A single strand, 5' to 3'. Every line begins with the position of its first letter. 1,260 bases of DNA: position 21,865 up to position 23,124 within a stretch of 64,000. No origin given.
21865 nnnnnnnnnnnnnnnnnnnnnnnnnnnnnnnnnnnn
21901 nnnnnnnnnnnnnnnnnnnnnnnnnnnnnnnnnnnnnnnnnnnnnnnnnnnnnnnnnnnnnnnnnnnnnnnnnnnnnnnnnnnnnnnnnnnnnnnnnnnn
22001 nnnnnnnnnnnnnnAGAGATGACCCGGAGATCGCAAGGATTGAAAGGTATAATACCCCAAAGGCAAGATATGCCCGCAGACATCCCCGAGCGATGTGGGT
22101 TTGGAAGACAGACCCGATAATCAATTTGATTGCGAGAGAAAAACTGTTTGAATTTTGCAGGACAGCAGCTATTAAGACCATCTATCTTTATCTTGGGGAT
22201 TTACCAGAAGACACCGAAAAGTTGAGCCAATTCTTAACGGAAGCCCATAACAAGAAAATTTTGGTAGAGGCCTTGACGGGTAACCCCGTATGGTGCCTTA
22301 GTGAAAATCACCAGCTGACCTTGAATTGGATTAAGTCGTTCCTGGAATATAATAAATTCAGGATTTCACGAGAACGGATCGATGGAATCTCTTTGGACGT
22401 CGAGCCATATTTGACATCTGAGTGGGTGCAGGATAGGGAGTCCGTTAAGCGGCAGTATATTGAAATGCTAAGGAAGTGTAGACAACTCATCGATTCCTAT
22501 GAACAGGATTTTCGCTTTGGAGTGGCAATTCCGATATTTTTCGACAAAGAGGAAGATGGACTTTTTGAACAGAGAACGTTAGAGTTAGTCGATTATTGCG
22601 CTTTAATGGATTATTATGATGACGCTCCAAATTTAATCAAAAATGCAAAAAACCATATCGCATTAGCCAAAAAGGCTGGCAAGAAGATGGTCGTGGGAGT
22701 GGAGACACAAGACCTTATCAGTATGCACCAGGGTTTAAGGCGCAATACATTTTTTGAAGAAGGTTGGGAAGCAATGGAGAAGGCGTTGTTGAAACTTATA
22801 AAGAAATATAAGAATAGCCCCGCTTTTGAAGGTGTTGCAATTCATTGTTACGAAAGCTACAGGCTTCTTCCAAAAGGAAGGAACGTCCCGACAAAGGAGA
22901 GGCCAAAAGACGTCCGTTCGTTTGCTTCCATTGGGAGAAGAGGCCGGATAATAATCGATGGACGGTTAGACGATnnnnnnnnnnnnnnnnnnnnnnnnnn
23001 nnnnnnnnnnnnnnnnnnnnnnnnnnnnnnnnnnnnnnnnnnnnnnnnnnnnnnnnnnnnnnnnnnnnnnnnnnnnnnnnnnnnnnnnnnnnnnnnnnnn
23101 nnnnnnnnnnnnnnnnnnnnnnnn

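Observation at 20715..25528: Expanded paralog family of a CBM11/CIA30-like beta-sandwich domain (at least 8 copies in 7 genes)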

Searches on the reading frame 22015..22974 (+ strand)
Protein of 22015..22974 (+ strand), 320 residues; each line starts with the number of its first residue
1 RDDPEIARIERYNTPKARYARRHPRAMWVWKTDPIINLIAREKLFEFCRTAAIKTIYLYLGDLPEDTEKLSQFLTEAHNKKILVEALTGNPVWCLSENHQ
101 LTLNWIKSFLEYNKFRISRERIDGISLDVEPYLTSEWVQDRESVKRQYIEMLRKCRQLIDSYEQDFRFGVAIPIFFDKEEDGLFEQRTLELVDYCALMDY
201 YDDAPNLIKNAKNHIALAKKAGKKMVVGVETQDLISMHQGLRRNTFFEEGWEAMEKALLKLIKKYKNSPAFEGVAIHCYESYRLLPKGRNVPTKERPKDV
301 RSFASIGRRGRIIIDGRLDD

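Call 31: predict_structure(alignment_id=A4)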
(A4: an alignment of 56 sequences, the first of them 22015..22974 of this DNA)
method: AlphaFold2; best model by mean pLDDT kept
length: 320 residues; sequences in the alignment: 56
mean_pLDDT: 93.4   pTM: 0.86
mean pLDDT of the five models: 93.4, 93.1, 92.9, 92.5, 91.5
residues with pLDDT >= 90: 270; 70-90: 28; 50-70: 17; < 50: 5
segments of 3 or more residues with pLDDT < 50: 295-297
pLDDT, mean of each block of 10 residues (from residue 1): 80 92 96 97 98 98 95 99 98 98 99 98 98 97 98 99 98 97 98 98 97 98 98 92 92 97 98 98 92 55 66 73
secondary structure, 60 per line:
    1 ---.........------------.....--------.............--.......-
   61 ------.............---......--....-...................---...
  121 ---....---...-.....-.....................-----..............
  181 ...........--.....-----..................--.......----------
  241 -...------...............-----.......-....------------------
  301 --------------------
elements in order: H4-12 E25-29 H38-50 E53-59 H67-79 E83-88 H91-94 H96-114 E124-127 H135-139 H141-161 E167-173 H174-191 E194-198 H204-221 E224-230 H251-265 E271-277 H279-282

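Call 34: fold_search(model_id=the predicted structure, library=pdb)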
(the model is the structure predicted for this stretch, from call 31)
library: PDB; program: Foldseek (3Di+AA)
matches with E <= 10: 1695; with E <= 0.001: 113
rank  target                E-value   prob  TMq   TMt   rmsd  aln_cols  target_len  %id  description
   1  9ep5_A                4.4e-07  1.00  0.50  0.57   7.0       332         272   10  GH191 family Alpha-Galactosaminidase from Environmental sample (99.2% identity to Myxococcus fulvus enzyme) (released 2025-04-23)
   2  7osk_A                1.2e-06  1.00  0.46  0.41   7.4       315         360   13  Ignisphaera aggregans GH53 catalytic domain (released 2021-09-29)
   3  2gft_A                3.4e-06  1.00  0.52  0.44   5.5       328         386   10  Crystal structure of the E263A nucleophile mutant of Bacillus licheniformis endo-beta-1,4-galactanase in complex with  (released 2006-06-13)
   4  6fnu                  3.6e-06  1.00  0.49  0.52   6.9       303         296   15  Structure of S. cerevisiae Methylenetetrahydrofolate reductase 1, catalytic domain (released 2018-03-07)
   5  4wiw_A                4.4e-06  1.00  0.46  0.43   5.8       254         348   14  Crystal structure of C-terminal domain of putative chitinase from Desulfitobacterium hafniense DCB-2 (released 2014-10-08)
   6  1r7o                  5.2e-06  1.00  0.55  0.50   7.3       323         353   14  Crystal Structure of apo-mannanase 26A from Psudomonas cellulosa (released 2003-11-11)
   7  5y2c_A                5.2e-06  1.00  0.38  0.33   7.0       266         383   12  Crystal structure of Ostrinia furnacalis Group II chitinase catalytic domain 2 E2180L mutant in complex with PENTA-N-A (released 2018-01-17)
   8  4wiw_D                5.9e-06  1.00  0.47  0.43   5.6       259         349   13  Crystal structure of C-terminal domain of putative chitinase from Desulfitobacterium hafniense DCB-2 (released 2014-10-08)
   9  4h41_C                9.0e-06  1.00  0.52  0.52   5.7       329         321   11  Crystal structure of a putative alpha-L-fucosidase (BT_0435) from Bacteroides thetaiotaomicron VPI-5482 at 1.80 A reso (released 2012-10-10)
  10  6gp5_A                9.6e-06  1.00  0.50  0.50   6.0       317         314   13  Beta-1,4-galactanase from Bacteroides thetaiotaomicron (released 2018-12-26)
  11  8qq8                  9.6e-06  1.00  0.39  0.38   8.9       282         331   13  Crystal Structure of F420-dependent Methylene-Tetrahydromethanopterin Reductase Mutant E6Q from Methanocaldococcus Janna (released 2024-05-29)
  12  4h41_B                1.0e-05  1.00  0.53  0.53   5.6       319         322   12  Crystal structure of a putative alpha-L-fucosidase (BT_0435) from Bacteroides thetaiotaomicron VPI-5482 at 1.80 A reso (released 2012-10-10)
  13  1ur0_A                1.2e-05  1.00  0.52  0.45   5.9       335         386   10  The structure of endo-beta-1,4-galactanase from Bacillus licheniformis in complex with two oligosaccharide products. (released 2004-10-20)
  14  1gw1_A                1.3e-05  1.00  0.47  0.41   7.5       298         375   16  Substrate distortion by beta-mannanase from Pseudomonas cellulosa (released 2002-09-05)
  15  2epl                  1.4e-05  1.00  0.52  0.30   6.7       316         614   14  N-acetyl-B-D-glucosaminidase (GCNA) from Streptococcus gordonii (released 2008-03-11)
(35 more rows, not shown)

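Call 37: find_related_loci(query=A4, collection=genome_contigs, flank=10000)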
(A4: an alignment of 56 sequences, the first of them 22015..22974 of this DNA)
Query A4 (320 aa) in genome_contigs; peptide patterns used: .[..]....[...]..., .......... (x = any residue, [..] = any of these).
321 stretches matched a pattern; 278 encode a relative of the query (tblastn E <= 1e-3); the best 80 are kept; 79 distinct loci.
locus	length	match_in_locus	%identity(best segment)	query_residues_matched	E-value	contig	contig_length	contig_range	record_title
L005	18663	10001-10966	62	1-319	7e-140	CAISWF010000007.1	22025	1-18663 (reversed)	MAG: Candidatus Omnitrophica bacterium isolate E3_bin-509 genome assembly, contig: bin-509:007/171, whole genome shotgun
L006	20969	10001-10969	56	2-319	2e-120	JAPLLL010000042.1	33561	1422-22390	MAG: Candidatus Omnitrophota bacterium isolate LacPavin_0419_WC90_MAG_48_6 LacPavin_0419_WC90_scaffold_182646, whole gen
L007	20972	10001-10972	55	1-320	1e-119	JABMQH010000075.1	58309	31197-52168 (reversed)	MAG: Candidatus Omnitrophota bacterium isolate bin.702 k141_2679247, whole genome shotgun sequence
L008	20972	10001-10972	55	1-320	8e-119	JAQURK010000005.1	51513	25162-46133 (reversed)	MAG: Candidatus Omnitrophota bacterium isolate STD1_71 NODE_1251_length_51513_cov_4.031117_Sandtown_D1, whole genome sho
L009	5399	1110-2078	54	3-320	3e-117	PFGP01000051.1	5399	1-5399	MAG: Candidatus Omnitrophica bacterium CG12_big_fil_rev_8_21_14_0_65_43_15 CG12_8_21_14_0.65_scaffold_6810_c, whole geno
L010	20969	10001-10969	53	3-320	1e-113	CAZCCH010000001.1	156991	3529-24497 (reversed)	MAG TPA_asm: uncultured Planctomycetia bacterium isolate SRP077602_co2_372 genome assembly, contig: NODE_79_length_15699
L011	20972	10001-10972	52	3-320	3e-112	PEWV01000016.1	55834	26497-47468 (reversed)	MAG: Candidatus Omnitrophica bacterium CG07_land_8_20_14_0_80_42_15 CG07_land_8_20_14_0.80_scaffold_62_c, whole genome s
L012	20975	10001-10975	50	2-320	9e-109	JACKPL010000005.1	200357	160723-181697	MAG: bacterium isolate HK-STAS-UBP3-1 HK-STAS-UBP3-1_5, whole genome shotgun sequence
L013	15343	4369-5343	50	2-320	3e-108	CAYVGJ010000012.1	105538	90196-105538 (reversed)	MAG TPA_asm: uncultured bacterium isolate binchicken_co20_225 genome assembly, contig: NODE_504_length_105538_cov_36.374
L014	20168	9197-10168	50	3-320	1e-106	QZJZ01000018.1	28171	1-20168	MAG: Candidatus Auribacter fodinae isolate SURF_26 Ga0104751_1002522, whole genome shotgun sequence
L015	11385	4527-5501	50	2-320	3e-106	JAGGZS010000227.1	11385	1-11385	MAG: bacterium isolate AUK210 PB_MBMC_164_c_000000000341, whole genome shotgun sequence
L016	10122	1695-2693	48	3-320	3e-105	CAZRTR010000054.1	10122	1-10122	MAG TPA_asm: uncultured Planctomycetia bacterium isolate ERP125453_co1_528 genome assembly, contig: NODE_7776_length_101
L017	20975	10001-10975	50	2-320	1e-104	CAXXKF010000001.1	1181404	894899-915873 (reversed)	MAG: Candidatus Auribacterota bacterium isolate 3f4a19dc-99c9-43a0-a9f8-0f63e283074a genome assembly, contig: contig_1,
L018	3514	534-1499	48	2-318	8e-106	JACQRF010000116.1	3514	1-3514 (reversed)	MAG: Candidatus Omnitrophota bacterium isolate NC_groundwater_1352_Ag_S-0.2um_68_36 S_p2_S4_coassembly_k141_2689368, who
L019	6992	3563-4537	50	2-320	1e-103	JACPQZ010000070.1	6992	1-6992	MAG: Candidatus Omnitrophota bacterium isolate NC_groundwater_666_Ag_B-0.1um_57_48 B_1_S1_Biohub_coassembly_k141_5267092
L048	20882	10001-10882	34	18-287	6e-45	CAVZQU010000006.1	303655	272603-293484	MAG: uncultured Bacteroidetes bacterium isolate MFD05684.bin.1.278 genome assembly, contig: contig_23184, whole genome s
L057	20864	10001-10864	34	16-285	4e-37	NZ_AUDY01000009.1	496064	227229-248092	Halobacillus kuroshimensis DSM 18393 H615DRAFT_scaffold00002.2_C, whole genome shotgun sequence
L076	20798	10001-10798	29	25-288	2e-30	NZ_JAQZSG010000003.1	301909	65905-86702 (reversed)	Paenibacillus thermotolerans strain YIM B05602 Scaffold3, whole genome shotgun sequence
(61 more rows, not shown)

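Call 52: search_protein_families(library=pfam, proteins=[L057:5235-6149:+, L057:6178-6954:+, L057:6957-7958:+, L057:7955-9832:+, L057:9851-10873:+, L057:11258-11929:+, L057:11943-13292:+, L057:13307-14722:+, L057:14742-15707:+, L057:3-1832:-], max_evalue=0.0001)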
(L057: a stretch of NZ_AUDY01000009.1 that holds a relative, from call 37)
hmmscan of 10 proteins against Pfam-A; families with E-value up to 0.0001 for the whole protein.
L057:5235-6149:+ (304 aa): 0 families

L057:6178-6954:+ (258 aa): 1 family
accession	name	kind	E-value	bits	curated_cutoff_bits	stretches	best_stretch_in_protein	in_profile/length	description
PF01261.30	AP_endonuc_2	-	1.6e-08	35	31.1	1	34-234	5-239/249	Xylose isomerase-like TIM barrel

L057:6957-7958:+ (333 aa): 3 families
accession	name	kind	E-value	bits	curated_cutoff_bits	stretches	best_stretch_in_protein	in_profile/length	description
PF01408.29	GFO_IDH_MocA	-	2.6e-28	99.6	24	1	3-121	1-120/120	Oxidoreductase family, NAD-binding Rossmann fold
PF22725.1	GFO_IDH_MocA_C3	-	3e-17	63.2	27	1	131-248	3-123/124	GFO/IDH/MocA C-terminal domain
PF02894.22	GFO_IDH_MocA_C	-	2.8e-09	37.5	22.9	1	133-321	1-217/218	Oxidoreductase family, C-terminal alpha/beta domain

L057:7955-9832:+ (625 aa): 2 families
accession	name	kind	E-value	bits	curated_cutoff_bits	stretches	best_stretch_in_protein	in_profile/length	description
PF18088.7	Glyco_H_20C_C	-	2.5e-65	220.4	27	1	422-608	1-187/194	Glycoside Hydrolase 20C C-terminal domain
PF00728.28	Glyco_hydro_20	-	8.3e-17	62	22.3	1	91-278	3-226/348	Glycosyl hydrolase family 20, catalytic domain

L057:9851-10873:+ (340 aa): 0 families

L057:11258-11929:+ (223 aa): 2 families
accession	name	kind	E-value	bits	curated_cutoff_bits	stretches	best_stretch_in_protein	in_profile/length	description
PF07729.17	FCD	-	1.3e-19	71.2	24.3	1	83-208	1-123/125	FCD domain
PF00392.27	GntR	-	8.5e-13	48.2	27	1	15-73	5-64/64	Bacterial regulatory proteins, gntR family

L057:11943-13292:+ (449 aa): 1 family
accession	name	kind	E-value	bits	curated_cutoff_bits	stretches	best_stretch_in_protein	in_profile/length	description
PF00202.27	Aminotran_3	-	7.7e-134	446.8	30.5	1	35-440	9-403/403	Aminotransferase class-III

L057:13307-14722:+ (471 aa): 1 family
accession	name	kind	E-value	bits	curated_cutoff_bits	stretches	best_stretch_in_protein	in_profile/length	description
PF00171.27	Aldedh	-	1e-178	595.1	23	1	13-467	6-461/461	Aldehyde dehydrogenase family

L057:14742-15707:+ (321 aa): 1 family
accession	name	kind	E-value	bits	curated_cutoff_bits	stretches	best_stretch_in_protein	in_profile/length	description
PF00491.26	Arginase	-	3e-89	299.6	22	1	33-304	2-278/280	Arginase family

L057:3-1832:- (609 aa): 3 families
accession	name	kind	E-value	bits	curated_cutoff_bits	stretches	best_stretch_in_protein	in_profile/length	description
PF06580.19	His_kinase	-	3.6e-26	91.6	25.2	1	394-470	2-79/81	Histidine kinase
PF02743.24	dCache_1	-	2.9e-07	30.7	45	1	41-278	2-237/240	Cache domain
PF02518.31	HATPase_c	-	5.6e-05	24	26.4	0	491-600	9-109/111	Histidine kinase-, DNA gyrase B-, and HSP90-like ATPase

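Call 53: search_protein_families(library=pfam, proteins=[L076:5022-6191:+, L076:6214-7680:+, L076:7708-8517:+, L076:8487-9905:+, L076:9932-10804:+, L076:10811-11572:+, L076:12976-13866:+, L076:13906-15330:-, L076:15504-16418:+, L076:16446-17558:+], max_evalue=0.0001)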
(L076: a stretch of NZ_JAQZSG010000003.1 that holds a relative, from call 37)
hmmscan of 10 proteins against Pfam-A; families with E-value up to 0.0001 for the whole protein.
L076:5022-6191:+ (389 aa): 2 families
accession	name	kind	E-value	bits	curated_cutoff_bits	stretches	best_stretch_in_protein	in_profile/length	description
PF13646.12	HEAT_2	-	3e-13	50.3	27.7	1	267-338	5-77/88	HEAT repeats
PF02985.28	HEAT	-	1.6e-05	25.2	23.5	0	267-289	5-27/31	HEAT repeat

L076:6214-7680:+ (488 aa): 5 families
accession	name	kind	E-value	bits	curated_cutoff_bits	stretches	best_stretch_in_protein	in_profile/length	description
PF00535.33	Glycos_transf_2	-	3.7e-21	76.2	23.3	1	81-252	1-147/168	Glycosyl transferase family 2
PF13641.12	Glyco_tranf_2_3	-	1.5e-18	68.1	27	1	78-346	1-230/230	Glycosyltransferase like family 2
PF13632.12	Glyco_trans_2_3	-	1.7e-10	41.5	27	1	185-413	2-194/198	Glycosyl transferase family group 2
PF03142.21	Chitin_synth_2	-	7.8e-09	35.1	27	1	311-353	338-380/527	Chitin synthase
PF10111.15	Glyco_tranf_2_2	-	2.5e-05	24.4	27.3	0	81-124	1-46/276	Glycosyltransferase like family 2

L076:7708-8517:+ (269 aa): 1 family
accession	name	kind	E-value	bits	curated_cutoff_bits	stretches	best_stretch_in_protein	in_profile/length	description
PF00072.30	Response_reg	-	8.2e-27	94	30.2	1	153-263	1-110/111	Response regulator receiver domain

L076:8487-9905:+ (472 aa): 4 families
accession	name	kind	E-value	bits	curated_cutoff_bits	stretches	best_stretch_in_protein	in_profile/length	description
PF03721.20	UDPG_MGDP_dh_N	-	1.3e-42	146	27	1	38-214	2-181/187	UDP-glucose/GDP-mannose dehydrogenase family, NAD binding domain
PF00984.24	UDPG_MGDP_dh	-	7.6e-33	112.9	25.4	1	235-325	2-93/94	UDP-glucose/GDP-mannose dehydrogenase family, central domain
PF03720.21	UDPG_MGDP_dh_C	-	9.7e-21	74.5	30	1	352-446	1-101/103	UDP-glucose/GDP-mannose dehydrogenase family, UDP binding domain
PF03446.21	NAD_binding_2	-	3.6e-10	40.5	21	1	38-175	1-113/161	NAD binding domain of 6-phosphogluconate dehydrogenase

L076:9932-10804:+ (290 aa): 0 families

L076:10811-11572:+ (253 aa): 3 families
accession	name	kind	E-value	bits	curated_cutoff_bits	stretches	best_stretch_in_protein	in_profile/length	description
PF12804.13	NTP_transf_3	-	5.9e-22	79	27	1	5-130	1-123/160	MobA-like NTP transferase domain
PF00483.29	NTP_transferase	-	1.6e-18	67.6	21.2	1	5-206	2-209/245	Nucleotidyl transferase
PF01128.25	IspD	-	2.2e-11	44.4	27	1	5-130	3-129/221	2-C-methyl-D-erythritol 4-phosphate cytidylyltransferase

L076:12976-13866:+ (296 aa): 0 families

L076:13906-15330:- (474 aa): 1 family
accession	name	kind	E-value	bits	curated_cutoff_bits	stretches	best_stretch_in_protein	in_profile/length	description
PF00395.25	SLH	-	2.8e-11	43.6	20.8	1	363-400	2-39/44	S-layer homology domain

L076:15504-16418:+ (304 aa): 4 families
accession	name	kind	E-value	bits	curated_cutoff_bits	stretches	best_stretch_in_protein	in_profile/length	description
PF01738.24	DLH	-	3.7e-07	30.4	21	1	57-193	3-124/217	Dienelactone hydrolase family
PF00561.26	Abhydrolase_1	-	2.8e-06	27.6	25.8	1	70-207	1-111/245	alpha/beta hydrolase fold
PF02129.25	Peptidase_S15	-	3.3e-06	27.4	23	1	61-210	11-141/262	X-Pro dipeptidyl-peptidase (S15 family)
PF05448.18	AXE1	-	2.9e-05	23.4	21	0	53-207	67-218/321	Acetyl xylan esterase (AXE1)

L076:16446-17558:+ (370 aa): 4 families
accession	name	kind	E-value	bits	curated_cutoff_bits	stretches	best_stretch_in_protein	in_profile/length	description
PF13377.12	Peripla_BP_3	-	4.4e-31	108.7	26.5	1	212-367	2-162/167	Periplasmic binding protein-like domain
PF00532.27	Peripla_BP_1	-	4.5e-24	85.8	22.2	1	119-365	13-276/281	Periplasmic binding proteins and sugar binding domain of LacI family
PF00356.27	LacI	-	2.1e-12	47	27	1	52-96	1-45/46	Bacterial regulatory proteins, lacI family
PF13407.12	Peripla_BP_4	-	1.2e-10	41.9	35.1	1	176-354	75-257/258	Periplasmic binding protein domain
